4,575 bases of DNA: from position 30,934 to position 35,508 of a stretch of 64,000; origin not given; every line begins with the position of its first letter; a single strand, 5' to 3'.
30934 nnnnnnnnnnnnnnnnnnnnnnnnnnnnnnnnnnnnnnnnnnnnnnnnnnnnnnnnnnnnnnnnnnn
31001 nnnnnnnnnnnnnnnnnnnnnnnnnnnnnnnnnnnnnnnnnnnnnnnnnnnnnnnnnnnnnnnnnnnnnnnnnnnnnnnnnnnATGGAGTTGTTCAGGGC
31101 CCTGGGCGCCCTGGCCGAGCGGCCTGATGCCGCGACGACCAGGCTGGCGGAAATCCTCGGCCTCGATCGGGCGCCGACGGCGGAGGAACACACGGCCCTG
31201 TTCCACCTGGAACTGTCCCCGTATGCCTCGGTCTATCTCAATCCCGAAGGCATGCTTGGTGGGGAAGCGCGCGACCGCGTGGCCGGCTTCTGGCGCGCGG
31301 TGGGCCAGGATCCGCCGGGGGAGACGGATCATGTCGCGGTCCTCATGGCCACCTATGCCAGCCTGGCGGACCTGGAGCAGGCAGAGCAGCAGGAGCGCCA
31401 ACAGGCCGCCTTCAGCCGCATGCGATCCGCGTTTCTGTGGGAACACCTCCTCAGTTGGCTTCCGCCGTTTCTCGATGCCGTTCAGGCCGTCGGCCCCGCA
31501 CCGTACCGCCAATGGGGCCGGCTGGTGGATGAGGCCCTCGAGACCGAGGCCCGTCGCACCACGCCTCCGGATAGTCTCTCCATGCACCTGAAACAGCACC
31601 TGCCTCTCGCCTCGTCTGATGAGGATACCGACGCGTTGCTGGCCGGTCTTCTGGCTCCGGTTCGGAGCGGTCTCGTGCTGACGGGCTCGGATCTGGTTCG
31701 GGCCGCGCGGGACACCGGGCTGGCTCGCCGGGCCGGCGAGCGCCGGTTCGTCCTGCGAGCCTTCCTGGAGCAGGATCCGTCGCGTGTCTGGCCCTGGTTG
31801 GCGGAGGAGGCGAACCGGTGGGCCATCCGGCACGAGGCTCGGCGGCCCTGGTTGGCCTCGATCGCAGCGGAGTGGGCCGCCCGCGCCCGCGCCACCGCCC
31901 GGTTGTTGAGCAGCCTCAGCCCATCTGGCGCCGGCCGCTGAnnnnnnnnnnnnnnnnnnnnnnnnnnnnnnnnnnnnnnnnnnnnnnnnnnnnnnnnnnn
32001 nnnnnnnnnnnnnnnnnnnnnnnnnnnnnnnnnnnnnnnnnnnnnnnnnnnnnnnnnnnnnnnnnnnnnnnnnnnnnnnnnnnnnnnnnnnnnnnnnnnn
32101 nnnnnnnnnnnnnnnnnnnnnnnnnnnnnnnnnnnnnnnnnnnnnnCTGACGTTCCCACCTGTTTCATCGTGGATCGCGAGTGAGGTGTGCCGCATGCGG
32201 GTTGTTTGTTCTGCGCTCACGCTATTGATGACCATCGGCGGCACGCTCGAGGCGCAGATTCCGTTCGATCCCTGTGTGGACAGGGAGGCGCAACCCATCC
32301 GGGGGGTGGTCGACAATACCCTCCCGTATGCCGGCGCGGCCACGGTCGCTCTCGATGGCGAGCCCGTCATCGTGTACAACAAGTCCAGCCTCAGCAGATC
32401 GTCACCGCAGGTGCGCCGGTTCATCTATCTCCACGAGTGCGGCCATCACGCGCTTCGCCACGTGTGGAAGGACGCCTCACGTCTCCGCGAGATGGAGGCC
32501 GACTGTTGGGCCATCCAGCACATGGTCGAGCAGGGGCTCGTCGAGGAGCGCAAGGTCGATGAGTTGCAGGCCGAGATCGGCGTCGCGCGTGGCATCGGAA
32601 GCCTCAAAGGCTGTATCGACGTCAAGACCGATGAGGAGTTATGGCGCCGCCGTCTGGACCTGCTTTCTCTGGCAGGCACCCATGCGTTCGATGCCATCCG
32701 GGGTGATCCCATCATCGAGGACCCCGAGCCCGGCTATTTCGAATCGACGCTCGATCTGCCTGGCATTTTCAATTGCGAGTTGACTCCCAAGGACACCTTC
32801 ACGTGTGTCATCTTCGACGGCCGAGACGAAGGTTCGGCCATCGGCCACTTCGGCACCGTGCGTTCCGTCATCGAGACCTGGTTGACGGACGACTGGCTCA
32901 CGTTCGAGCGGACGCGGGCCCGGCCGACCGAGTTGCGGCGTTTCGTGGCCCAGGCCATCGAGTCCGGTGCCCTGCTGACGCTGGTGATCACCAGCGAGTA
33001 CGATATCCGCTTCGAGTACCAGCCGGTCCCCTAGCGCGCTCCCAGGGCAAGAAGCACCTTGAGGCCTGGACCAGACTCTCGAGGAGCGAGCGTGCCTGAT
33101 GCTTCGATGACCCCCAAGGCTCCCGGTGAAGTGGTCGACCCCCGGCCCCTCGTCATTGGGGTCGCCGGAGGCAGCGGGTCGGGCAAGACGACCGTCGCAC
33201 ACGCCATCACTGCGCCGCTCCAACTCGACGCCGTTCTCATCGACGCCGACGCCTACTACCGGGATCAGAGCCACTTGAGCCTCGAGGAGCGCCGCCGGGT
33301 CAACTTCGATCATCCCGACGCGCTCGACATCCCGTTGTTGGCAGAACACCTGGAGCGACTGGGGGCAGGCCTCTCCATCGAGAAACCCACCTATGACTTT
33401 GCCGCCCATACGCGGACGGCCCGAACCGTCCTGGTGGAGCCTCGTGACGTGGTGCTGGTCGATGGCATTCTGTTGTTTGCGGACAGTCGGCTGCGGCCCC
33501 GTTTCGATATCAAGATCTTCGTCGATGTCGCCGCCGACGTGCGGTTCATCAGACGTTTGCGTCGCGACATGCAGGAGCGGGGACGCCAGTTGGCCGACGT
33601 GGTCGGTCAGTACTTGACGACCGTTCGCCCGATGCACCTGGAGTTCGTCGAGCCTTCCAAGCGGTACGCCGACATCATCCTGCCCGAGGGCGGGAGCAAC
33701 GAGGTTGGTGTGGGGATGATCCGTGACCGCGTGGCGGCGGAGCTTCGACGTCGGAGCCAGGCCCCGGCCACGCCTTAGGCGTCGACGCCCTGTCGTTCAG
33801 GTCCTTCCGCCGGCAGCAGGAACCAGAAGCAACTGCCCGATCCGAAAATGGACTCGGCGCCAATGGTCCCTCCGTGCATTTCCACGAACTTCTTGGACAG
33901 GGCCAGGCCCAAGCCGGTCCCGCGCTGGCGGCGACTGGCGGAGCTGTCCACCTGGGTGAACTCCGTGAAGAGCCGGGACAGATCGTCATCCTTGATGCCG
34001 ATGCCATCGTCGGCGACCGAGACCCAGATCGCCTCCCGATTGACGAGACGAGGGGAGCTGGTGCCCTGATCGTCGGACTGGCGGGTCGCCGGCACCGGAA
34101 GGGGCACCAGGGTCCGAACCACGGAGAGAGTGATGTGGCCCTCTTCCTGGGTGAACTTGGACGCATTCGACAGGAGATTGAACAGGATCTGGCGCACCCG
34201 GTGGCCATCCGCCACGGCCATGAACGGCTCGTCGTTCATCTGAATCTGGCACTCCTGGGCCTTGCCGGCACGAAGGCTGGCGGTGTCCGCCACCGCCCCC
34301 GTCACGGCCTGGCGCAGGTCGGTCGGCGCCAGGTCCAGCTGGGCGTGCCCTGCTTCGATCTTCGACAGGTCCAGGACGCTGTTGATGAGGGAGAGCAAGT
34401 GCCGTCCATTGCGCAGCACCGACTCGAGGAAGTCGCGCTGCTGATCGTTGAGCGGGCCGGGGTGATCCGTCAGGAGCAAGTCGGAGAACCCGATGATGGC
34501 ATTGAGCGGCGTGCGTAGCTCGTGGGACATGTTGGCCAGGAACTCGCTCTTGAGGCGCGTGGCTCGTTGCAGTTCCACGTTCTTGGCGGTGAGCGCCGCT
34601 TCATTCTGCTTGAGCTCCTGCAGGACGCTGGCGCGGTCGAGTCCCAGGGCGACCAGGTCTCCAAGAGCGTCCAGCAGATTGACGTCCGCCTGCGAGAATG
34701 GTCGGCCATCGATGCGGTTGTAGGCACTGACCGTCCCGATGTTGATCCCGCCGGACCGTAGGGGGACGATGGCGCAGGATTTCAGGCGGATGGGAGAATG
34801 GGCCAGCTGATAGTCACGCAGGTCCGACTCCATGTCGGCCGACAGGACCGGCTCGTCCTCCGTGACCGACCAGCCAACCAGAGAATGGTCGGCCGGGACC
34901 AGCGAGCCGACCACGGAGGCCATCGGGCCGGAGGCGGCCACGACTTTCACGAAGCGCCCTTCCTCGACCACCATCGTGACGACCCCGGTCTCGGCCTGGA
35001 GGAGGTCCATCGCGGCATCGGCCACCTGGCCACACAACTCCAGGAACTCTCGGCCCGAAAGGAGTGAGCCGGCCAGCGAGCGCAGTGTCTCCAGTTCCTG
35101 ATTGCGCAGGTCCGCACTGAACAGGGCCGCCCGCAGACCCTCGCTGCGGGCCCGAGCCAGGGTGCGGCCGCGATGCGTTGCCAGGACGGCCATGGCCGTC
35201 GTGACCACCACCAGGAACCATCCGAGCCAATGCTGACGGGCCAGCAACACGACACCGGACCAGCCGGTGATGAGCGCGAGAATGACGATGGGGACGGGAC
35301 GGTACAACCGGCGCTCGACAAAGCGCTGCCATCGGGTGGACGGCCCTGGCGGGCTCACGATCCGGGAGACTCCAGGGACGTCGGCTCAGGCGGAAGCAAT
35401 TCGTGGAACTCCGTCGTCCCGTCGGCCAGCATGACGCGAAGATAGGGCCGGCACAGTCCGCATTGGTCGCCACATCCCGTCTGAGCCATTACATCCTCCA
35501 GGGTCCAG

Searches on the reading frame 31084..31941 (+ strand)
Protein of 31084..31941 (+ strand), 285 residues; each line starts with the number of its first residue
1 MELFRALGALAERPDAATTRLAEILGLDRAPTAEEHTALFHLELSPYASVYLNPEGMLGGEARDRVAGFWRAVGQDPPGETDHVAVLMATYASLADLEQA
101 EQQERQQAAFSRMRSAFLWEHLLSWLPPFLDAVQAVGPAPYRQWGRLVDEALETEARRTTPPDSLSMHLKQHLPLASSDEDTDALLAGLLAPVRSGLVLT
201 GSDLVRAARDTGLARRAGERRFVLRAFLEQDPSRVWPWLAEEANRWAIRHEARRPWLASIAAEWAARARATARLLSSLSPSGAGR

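Call 27: search_protein_families(library=pfam, proteins=[window:31084-31941:+], max_evalue=0.001)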
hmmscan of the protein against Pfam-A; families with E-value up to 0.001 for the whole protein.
window:31084-31941:+ (285 aa): 1 family
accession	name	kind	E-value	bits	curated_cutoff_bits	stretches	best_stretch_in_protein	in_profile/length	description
PF02613.20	Nitrate_red_del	-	8.9e-16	58.6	22.2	1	16-130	10-135/136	Nitrate reductase delta subunit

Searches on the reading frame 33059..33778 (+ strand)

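Call 27: search_protein_families(library=pfam, proteins=[window:33059-33778:+], max_evalue=0.001)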
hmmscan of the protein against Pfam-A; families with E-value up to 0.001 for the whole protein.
window:33059-33778:+ (239 aa): 5 families
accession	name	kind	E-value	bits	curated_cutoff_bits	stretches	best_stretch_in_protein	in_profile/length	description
PF00485.24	PRK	-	2.5e-40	138.9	22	1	32-216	1-195/196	Phosphoribulokinase / Uridine kinase family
PF06414.18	Zeta_toxin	-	1.5e-06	28.2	22.3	1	27-66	13-54/199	Zeta toxin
PF02224.24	Cytidylate_kin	-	4.1e-05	23.8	26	0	33-90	1-49/211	Cytidylate kinase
PF13238.12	AAA_18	-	0.00021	22.2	29.4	1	33-176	1-118/128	AAA domain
PF01121.26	CoaE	-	0.00023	21.3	27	1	31-68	1-35/180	Dephospho-CoA kinase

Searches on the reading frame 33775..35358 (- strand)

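Call 27: search_protein_families(library=pfam, proteins=[window:33775-35358:-], max_evalue=0.001)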
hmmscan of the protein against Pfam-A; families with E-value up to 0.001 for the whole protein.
window:33775-35358:- (527 aa): 5 families
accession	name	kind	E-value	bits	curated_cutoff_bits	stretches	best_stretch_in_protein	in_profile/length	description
PF02518.31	HATPase_c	-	8.6e-25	87.8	26.4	1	384-518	2-110/111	Histidine kinase-, DNA gyrase B-, and HSP90-like ATPase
PF00512.31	HisKA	-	8.3e-24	83.9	26.9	1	270-337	2-66/66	His Kinase A (phospho-acceptor) domain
PF13185.12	GAF_2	-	3.1e-15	57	28.6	1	107-241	6-136/136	GAF domain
PF01590.32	GAF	-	1.4e-12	48.7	22.4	1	106-239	3-132/133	GAF domain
PF13492.12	GAF_3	-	2.4e-10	41.3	27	1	108-242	5-129/129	GAF domain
